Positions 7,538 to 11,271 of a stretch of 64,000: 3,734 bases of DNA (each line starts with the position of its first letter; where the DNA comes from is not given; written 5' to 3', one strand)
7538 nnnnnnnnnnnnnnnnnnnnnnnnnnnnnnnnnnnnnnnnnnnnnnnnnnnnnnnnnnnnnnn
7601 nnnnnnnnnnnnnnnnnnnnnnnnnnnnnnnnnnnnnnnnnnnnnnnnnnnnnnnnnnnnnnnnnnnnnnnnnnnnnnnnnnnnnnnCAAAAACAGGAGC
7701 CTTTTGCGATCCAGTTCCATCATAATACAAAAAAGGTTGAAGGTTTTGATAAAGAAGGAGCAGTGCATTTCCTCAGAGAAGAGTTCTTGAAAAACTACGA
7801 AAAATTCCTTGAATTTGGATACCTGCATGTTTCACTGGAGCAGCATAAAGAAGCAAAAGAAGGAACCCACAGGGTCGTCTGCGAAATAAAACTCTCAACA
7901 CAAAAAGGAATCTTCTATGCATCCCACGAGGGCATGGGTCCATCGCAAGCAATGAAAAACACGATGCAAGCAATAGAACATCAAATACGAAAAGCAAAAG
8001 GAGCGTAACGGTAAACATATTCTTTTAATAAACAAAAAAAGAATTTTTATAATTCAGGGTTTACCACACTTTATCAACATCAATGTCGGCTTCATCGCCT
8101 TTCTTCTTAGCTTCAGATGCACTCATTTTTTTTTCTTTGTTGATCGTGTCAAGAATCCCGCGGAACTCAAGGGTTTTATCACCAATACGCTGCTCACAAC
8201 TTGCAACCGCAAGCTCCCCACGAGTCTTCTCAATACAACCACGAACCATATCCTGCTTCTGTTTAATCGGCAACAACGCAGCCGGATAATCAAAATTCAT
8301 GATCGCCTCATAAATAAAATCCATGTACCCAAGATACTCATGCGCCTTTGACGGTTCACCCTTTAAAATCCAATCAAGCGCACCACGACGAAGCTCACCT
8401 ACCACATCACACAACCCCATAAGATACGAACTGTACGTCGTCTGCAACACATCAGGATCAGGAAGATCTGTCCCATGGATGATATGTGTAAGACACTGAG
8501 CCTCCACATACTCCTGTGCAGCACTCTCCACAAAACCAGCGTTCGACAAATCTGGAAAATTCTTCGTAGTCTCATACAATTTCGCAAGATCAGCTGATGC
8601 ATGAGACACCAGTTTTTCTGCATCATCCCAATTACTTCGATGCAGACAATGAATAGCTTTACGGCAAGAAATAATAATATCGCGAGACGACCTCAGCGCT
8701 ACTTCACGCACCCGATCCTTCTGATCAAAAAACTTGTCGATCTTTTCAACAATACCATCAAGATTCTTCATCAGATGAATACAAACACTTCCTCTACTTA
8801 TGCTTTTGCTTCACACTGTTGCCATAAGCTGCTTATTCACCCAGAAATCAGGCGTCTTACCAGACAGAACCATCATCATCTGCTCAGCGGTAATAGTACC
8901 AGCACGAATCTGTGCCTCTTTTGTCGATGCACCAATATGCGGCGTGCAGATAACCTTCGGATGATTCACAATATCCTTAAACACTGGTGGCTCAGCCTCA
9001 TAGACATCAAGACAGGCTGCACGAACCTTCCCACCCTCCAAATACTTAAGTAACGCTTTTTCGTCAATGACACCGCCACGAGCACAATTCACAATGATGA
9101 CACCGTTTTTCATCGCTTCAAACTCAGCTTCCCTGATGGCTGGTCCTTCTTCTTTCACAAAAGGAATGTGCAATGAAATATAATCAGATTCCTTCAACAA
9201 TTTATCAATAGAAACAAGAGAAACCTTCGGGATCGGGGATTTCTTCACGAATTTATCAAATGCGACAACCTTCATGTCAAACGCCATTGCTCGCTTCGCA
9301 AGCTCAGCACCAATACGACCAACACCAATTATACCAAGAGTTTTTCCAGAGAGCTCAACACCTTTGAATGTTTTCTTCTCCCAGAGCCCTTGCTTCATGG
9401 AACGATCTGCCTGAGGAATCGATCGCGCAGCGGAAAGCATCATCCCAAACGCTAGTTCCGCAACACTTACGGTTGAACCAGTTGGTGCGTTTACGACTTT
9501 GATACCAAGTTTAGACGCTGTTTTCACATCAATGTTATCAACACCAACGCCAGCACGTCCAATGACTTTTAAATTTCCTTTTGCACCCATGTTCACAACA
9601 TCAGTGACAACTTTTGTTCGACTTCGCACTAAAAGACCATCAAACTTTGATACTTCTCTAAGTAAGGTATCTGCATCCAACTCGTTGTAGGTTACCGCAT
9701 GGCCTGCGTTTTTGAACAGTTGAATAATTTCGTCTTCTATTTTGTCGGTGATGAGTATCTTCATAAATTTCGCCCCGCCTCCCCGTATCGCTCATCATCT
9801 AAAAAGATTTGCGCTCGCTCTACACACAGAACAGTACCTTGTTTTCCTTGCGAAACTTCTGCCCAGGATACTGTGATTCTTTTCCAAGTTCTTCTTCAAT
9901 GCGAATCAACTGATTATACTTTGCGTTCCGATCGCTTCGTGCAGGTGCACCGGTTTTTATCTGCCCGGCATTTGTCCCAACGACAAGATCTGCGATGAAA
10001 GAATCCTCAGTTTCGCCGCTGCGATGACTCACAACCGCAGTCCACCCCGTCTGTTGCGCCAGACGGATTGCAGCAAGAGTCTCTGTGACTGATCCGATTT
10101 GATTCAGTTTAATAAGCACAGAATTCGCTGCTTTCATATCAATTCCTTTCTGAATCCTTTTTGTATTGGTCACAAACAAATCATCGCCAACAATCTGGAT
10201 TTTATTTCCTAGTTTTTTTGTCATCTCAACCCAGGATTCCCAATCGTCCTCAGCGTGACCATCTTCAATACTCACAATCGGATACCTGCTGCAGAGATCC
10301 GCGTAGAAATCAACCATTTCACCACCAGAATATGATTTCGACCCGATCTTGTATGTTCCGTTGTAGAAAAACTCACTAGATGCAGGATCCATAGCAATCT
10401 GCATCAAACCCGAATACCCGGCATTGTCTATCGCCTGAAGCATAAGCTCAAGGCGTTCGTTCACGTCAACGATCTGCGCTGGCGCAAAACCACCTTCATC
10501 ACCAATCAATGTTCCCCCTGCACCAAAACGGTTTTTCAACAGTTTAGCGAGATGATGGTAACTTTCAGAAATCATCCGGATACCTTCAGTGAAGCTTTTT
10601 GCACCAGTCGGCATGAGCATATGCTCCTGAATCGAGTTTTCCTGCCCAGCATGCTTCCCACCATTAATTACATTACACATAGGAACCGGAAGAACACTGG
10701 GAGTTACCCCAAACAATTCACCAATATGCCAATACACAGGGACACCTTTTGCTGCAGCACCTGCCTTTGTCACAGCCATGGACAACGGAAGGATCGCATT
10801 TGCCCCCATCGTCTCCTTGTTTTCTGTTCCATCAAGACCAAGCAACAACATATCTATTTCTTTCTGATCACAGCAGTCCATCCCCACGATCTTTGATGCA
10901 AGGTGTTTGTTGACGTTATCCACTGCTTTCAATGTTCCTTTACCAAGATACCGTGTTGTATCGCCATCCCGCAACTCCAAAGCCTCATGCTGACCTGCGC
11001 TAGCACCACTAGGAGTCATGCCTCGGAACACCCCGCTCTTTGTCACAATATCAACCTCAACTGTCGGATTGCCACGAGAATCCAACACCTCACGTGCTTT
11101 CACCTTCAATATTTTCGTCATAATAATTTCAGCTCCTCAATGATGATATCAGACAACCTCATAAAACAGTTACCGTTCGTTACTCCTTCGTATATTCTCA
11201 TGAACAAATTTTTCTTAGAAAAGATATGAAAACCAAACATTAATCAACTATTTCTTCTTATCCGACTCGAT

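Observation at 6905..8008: CBS-domain sensor fused to a ribosome hibernation factor (HPF/RaiA)-like domain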

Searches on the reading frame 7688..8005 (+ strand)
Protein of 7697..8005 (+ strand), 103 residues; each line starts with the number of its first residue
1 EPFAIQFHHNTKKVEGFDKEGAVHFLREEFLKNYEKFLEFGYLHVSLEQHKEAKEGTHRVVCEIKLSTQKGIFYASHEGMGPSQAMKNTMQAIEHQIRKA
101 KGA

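Call 3: search_protein_families(library=pfam, proteins=[window:7697-8005:+], max_evalue=10)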
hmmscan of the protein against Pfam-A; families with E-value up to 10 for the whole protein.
window:7697-8005:+ (103 aa): 2 families
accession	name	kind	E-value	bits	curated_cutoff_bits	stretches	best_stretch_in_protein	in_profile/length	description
PF02482.25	Ribosomal_S30AE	-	0.00041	21.5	23.7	1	32-101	23-84/88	Sigma 54 modulation protein / S30EA ribosomal protein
PF08502.15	LeuA_dimer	-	0.038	14.3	24.9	1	26-93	11-70/131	LeuA allosteric (dimerisation) domain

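Call 4: search_protein_families(library=ncbifam, proteins=[window:7697-8005:+], max_evalue=10)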
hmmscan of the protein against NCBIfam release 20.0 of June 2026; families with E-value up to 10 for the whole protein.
window:7697-8005:+ (103 aa): 2 families
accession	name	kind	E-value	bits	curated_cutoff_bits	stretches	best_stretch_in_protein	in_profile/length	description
TIGR00741.1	yfiA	equivalog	0.017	15.6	40.9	1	35-101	28-92/102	ribosome hibernation-promoting factor, HPF/YfiA family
NF033901.1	L_lactate_LldD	exception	0.15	11.1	550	1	39-96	133-189/377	FMN-dependent L-lactate dehydrogenase LldD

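Call 27: search_solved_structures(query=A2, max_evalue=10, show_alignments=4)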
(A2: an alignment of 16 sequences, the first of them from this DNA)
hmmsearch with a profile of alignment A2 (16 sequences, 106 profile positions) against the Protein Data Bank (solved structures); distinct sequences matched with E-value up to 10: 3.
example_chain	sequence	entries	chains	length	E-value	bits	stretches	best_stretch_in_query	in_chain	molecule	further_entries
9sr9_H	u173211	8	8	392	1.2e-06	31.9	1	2-103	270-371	Dehydrogenase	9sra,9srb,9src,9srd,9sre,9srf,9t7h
9l96_a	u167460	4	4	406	0.00023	24.5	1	46-105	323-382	CBS domain-containing protein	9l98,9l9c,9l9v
5fmf_K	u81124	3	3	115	1.5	12.2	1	78-100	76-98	DNA-DIRECTED RNA POLYMERASE II SUBUNIT RPB11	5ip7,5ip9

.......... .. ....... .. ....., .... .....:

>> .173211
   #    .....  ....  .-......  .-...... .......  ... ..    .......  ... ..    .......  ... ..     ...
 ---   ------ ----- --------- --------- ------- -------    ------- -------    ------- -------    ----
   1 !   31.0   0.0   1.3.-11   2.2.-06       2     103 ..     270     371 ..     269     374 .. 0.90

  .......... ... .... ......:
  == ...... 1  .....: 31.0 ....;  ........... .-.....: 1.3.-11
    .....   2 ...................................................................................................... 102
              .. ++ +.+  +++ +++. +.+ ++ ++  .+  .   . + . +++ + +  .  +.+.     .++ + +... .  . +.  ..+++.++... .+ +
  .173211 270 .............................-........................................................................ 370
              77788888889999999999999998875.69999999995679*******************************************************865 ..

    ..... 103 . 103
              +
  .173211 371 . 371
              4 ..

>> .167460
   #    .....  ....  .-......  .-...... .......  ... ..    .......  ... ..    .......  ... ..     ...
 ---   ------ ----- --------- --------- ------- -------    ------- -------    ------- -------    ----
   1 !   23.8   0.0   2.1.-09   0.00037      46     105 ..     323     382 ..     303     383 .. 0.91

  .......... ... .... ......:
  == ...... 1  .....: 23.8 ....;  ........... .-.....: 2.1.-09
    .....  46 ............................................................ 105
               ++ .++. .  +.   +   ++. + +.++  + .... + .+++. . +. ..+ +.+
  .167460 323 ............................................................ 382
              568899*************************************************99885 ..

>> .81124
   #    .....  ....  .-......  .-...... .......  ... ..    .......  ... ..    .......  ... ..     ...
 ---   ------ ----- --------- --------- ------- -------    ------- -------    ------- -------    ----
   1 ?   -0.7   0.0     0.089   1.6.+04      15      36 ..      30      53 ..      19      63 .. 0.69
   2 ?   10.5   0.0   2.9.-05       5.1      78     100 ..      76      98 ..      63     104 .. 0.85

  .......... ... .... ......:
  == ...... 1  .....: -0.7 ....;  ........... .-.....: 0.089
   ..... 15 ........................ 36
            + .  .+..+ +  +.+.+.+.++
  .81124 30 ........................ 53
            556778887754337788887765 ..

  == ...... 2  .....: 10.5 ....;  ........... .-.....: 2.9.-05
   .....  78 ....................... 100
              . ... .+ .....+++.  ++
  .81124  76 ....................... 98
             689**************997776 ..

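Call 42: predict_structure(alignment_id=A2)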
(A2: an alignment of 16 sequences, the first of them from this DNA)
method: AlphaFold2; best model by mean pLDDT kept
length: 106 residues; sequences in the alignment: 16
mean_pLDDT: 89.4   pTM: 0.81
mean pLDDT of the five models: 89.4, 85.0, 80.8, 70.8, 64.2
residues with pLDDT >= 90: 66; 70-90: 35; 50-70: 3; < 50: 2
segments of 3 or more residues with pLDDT < 50: none
pLDDT, mean of each block of 10 residues (from residue 1): 75 88 92 86 91 85 95 94 94 95 84
secondary structure, 60 per line:
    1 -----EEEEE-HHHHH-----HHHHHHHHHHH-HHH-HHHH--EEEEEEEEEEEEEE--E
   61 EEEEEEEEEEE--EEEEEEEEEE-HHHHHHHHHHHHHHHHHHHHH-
elements in order: E6-10 H12-16 H22-32 H38-41 E44-57 E60-71 E74-83 H85-105

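Call 45: fold_search(model_id=the predicted structure, library=pdb)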
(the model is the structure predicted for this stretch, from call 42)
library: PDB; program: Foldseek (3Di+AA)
matches with E <= 10: 1050; with E <= 0.001: 7
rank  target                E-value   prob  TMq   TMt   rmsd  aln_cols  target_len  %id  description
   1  8uu4_w                2.9e-04  1.00  0.69  0.71   2.8       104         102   13  Cryo-EM structure of the Listeria innocua 70S ribosome in complex with HPF (structure I-A) (released 2024-02-28)
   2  28lu_y                4.7e-04  1.00  0.66  0.50   3.8       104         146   15  Structure of the Chlamydomonas reinhardtii chlororibosome with factor pY (released 2026-04-01)
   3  5zep_x                6.9e-04  1.00  0.66  0.69   3.1       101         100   15  M. smegmatis hibernating state 70S ribosome structure (released 2018-09-26)
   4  8uu7_w                6.9e-04  1.00  0.62  0.65   3.6       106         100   14  Cryo-EM structure of the Listeria innocua 70S ribosome in complex with HflXr, HPF, and E-site tRNA (structure II-B) (released 2024-02-28)
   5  4hei_A                7.8e-04  1.00  0.67  0.75   2.8       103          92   16  2A X-RAY STRUCTURE OF HPF from VIBRIO CHOLERAE (released 2012-10-24)
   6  6h4n_x                7.8e-04  1.00  0.57  0.63   4.2       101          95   18  Structure of a hibernating 100S ribosome reveals an inactive conformation of the ribosomal protein S1 - 70S Hibernatin (released 2018-09-05)
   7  4v8i_AY               8.9e-04  1.00  0.62  0.68   3.1       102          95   16  Crystal structure of YfiA bound to the 70S ribosome. (released 2014-07-09)
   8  1imu_MODEL_1_A        1.1e-03  1.00  0.55  0.55   4.3       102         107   17  Solution Structure of HI0257, a Ribosome Binding Protein (released 2001-10-03)
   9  4y4o_1y               1.1e-03  1.00  0.61  0.66   3.2       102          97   19  Crystal structure of the Thermus thermophilus 70S ribosome with rRNA modifications and bound to protein Y (YfiA) at 2 (released 2015-03-18)
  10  4y4o_2y               1.6e-03  1.00  0.60  0.65   3.2        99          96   16  Crystal structure of the Thermus thermophilus 70S ribosome with rRNA modifications and bound to protein Y (YfiA) at 2 (released 2015-03-18)
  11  5ngm_Av               1.7e-03  1.00  0.67  0.46   3.0       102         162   14  2.9S structure of the 70S ribosome composing the S. aureus 100S complex (released 2017-10-04)
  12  1n3g_MODEL_1_A        1.8e-03  1.00  0.59  0.56   3.3       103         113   16  Solution structure of the ribosome-associated cold shock response protein Yfia of Escherichia coli (released 2003-01-28)
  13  4hei_B                2.3e-03  1.00  0.65  0.74   2.8       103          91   17  2A X-RAY STRUCTURE OF HPF from VIBRIO CHOLERAE (released 2012-10-24)
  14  7m4z_v                2.4e-03  1.00  0.60  0.62   4.0       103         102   12  A. baumannii Ribosome-Eravacycline complex: hpf-bound 70S (released 2021-05-19)
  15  2rql_MODEL_1_A        2.6e-03  1.00  0.57  0.62   4.0       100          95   17  Solution structure of the E. coli ribosome hibernation promoting factor HPF (released 2010-02-02)
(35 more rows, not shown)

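Call 72: search_protein_representatives(alignment_id=A2)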
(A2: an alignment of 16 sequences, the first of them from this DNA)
Query: 16 sequences, 106 profile positions. Proteins with E-value up to 0.001 (for the whole library): 54; up to 1e-10: 14; up to 1e-30: 3. The best 54 are listed.
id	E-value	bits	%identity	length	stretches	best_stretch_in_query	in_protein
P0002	1.7e-51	188.9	-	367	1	1-105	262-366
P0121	1.8e-42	159.9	-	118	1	3-105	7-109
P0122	5.6e-42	158.3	-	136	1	2-91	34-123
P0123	4.1e-24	100.9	-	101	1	32-105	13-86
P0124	6.1e-24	100.3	-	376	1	4-105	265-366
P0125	5.0e-23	97.4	-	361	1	1-104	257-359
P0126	2.1e-19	85.8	-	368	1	5-105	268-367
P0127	1.4e-18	83.1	-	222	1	3-104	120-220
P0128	3.5e-17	78.6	-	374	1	4-105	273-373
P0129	6.9e-17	77.7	-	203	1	8-105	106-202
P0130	5.1e-16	74.9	-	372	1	2-105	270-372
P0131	3.2e-13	65.9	-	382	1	4-105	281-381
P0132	1.2e-11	60.8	-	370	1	3-105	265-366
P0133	6.6e-11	58.4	-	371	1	6-105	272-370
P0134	4.7e-10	55.7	-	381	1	2-103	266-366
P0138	1.6e-08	50.8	-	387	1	22-105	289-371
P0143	1.2e-07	48.0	-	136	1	8-104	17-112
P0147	3.0e-07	46.7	-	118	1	15-104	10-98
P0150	2.3e-06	43.8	-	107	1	5-103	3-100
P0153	8.8e-06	42.0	-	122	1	6-103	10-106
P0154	9.3e-06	41.9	-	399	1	5-105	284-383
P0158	2.6e-05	40.4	-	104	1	4-105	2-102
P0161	8.5e-05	38.8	-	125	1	17-105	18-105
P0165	1.7e-04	37.8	-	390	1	4-105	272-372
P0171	4.3e-04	36.5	-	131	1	8-105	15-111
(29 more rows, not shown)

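Call 73: search_protein_families(library=pfam, proteins=[P0143, P0147, P0150, P0153, P0158, P0161, P0171, P0154, P0165, P0138], max_evalue=0.01)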
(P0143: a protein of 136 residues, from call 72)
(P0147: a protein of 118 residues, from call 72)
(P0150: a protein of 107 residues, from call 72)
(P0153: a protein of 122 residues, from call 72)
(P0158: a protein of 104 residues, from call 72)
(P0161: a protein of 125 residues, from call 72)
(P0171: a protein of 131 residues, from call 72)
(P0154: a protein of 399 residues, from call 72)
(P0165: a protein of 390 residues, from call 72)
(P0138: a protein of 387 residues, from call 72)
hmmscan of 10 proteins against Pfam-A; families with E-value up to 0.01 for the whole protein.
P0143 (136 aa): 0 families

P0147 (118 aa): 0 families

P0150 (107 aa): 0 families

P0153 (122 aa): 0 families

P0158 (104 aa): 1 family
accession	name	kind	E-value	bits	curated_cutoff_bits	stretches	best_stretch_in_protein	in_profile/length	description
PF02482.25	Ribosomal_S30AE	-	0.00015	22.9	23.7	1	22-103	13-86/88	Sigma 54 modulation protein / S30EA ribosomal protein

P0161 (125 aa): 1 family
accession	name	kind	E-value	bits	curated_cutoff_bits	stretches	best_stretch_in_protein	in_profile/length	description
PF02482.25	Ribosomal_S30AE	-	0.00016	22.8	23.7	1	24-107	20-87/88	Sigma 54 modulation protein / S30EA ribosomal protein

P0171 (131 aa): 2 families
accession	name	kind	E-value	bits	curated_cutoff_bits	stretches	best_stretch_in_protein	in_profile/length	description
PF02482.25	Ribosomal_S30AE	-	4e-05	24.7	23.7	1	18-113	4-87/88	Sigma 54 modulation protein / S30EA ribosomal protein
PF08178.16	GnsAB_toxin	-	0.0073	16.7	27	0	26-73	4-54/54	GnsA/GnsB toxin of bacterial toxin-antitoxin system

P0154 (399 aa): 1 family
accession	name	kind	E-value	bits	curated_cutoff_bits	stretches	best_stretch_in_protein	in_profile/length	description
PF00571.33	CBS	-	1.4e-40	137.8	24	4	144-196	2-55/57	CBS domain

P0165 (390 aa): 2 families
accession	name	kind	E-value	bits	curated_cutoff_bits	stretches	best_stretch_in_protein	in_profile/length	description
PF00571.33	CBS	-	5.6e-34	116.7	24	3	134-188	1-55/57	CBS domain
PF02482.25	Ribosomal_S30AE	-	0.0019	19.3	23.7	1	276-372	1-85/88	Sigma 54 modulation protein / S30EA ribosomal protein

P0138 (387 aa): 3 families
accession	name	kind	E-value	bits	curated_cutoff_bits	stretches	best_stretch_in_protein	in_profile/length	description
PF00571.33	CBS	-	2.4e-45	153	24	4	134-187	1-55/57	CBS domain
PF02482.25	Ribosomal_S30AE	-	0.00046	21.3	23.7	1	291-371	13-85/88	Sigma 54 modulation protein / S30EA ribosomal protein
PF22302.1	DUF6968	-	0.0088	16.3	27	0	311-374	14-74/90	Domain of unknown function (DUF6968)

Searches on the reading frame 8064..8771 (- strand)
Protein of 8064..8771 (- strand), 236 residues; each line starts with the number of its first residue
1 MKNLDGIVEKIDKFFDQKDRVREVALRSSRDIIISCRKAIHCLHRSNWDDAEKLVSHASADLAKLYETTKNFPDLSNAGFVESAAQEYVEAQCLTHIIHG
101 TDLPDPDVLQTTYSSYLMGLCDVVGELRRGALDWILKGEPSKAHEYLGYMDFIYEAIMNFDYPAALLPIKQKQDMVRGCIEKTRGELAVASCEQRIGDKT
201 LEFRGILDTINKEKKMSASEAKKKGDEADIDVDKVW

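Call 3: search_protein_families(library=pfam, proteins=[window:8064-8771:-], max_evalue=10)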
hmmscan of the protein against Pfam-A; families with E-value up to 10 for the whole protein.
window:8064-8771:- (236 aa): 2 families
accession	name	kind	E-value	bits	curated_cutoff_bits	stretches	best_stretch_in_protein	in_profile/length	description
PF01997.21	Translin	-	2.6e-08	34.5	25.9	1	22-182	3-193/205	Translin family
PF11416.13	Syntaxin-5_N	-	0.2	11.4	16.6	1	200-212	10-22/23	Syntaxin-5 N-terminal, Sly1p-binding domain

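Call 64: search_protein_families(library=ncbifam, proteins=[window:8064-8771:-], max_evalue=0.00001)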
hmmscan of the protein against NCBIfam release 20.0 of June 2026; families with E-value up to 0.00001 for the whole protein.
window:8064-8771:- (236 aa): 6 families
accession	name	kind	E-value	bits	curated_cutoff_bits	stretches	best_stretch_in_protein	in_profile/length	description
NF011161.0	PRK14562.1-6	equivalog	3.3e-51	173.5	228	1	2-203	12-213/218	haloacid dehalogenase superfamily protein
NF011158.0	PRK14562.1-3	equivalog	8.9e-48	162.8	359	1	4-195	2-198/210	haloacid dehalogenase superfamily protein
NF011160.0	PRK14562.1-5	equivalog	1.6e-44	151.9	291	1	2-199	2-200/213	haloacid dehalogenase superfamily protein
NF011159.0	PRK14562.1-4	equivalog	3.7e-35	121.4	269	1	11-188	8-181/198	haloacid dehalogenase superfamily protein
NF011156.0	PRK14562.1-1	equivalog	6.9e-24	85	308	1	4-193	13-198/200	haloacid dehalogenase superfamily protein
NF011157.0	PRK14562.1-2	equivalog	4.2e-19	69.1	238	1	2-162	3-157/191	haloacid dehalogenase superfamily protein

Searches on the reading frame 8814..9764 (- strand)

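Call 62: search_protein_families(library=pfam, proteins=[window:8814-9764:-], max_evalue=0.00001)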
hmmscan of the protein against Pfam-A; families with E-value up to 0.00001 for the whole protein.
window:8814-9764:- (317 aa): 2 families
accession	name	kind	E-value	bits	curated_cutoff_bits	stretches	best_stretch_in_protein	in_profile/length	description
PF02826.25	2-Hacid_dh_C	-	1.1e-56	191.5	25.1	1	106-278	1-178/178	D-isomer specific 2-hydroxyacid dehydrogenase, NAD binding domain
PF00389.36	2-Hacid_dh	-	1e-33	116.3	24.6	1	3-310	1-134/134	D-isomer specific 2-hydroxyacid dehydrogenase, catalytic domain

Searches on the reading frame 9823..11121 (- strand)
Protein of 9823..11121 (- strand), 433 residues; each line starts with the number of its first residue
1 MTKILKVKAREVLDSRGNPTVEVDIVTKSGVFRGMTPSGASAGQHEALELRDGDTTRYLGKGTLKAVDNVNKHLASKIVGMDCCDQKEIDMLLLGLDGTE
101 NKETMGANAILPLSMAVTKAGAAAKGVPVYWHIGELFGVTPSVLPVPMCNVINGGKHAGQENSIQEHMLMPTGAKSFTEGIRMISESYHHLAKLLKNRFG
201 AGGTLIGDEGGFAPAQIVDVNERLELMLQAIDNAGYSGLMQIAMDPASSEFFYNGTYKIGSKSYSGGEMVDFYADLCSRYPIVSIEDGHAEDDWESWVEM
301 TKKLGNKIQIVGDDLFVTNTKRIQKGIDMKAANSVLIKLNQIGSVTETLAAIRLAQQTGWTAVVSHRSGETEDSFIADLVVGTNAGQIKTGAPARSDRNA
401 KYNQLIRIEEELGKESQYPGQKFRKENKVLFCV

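Call 62: search_protein_families(library=pfam, proteins=[window:9823-11121:-], max_evalue=0.00001)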
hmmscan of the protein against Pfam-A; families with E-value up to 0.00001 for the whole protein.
window:9823-11121:- (433 aa): 3 families
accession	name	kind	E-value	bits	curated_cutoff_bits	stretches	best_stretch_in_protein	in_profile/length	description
PF00113.28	Enolase_C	-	9e-124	413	21.5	1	143-426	3-295/296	Enolase, C-terminal TIM barrel domain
PF03952.21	Enolase_N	-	2.1e-53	180.4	35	1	4-133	1-131/131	Enolase, N-terminal domain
PF07476.17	MAAL_C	-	1.6e-06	27.9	27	1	299-375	131-206/249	Methylaspartate ammonia-lyase C-terminus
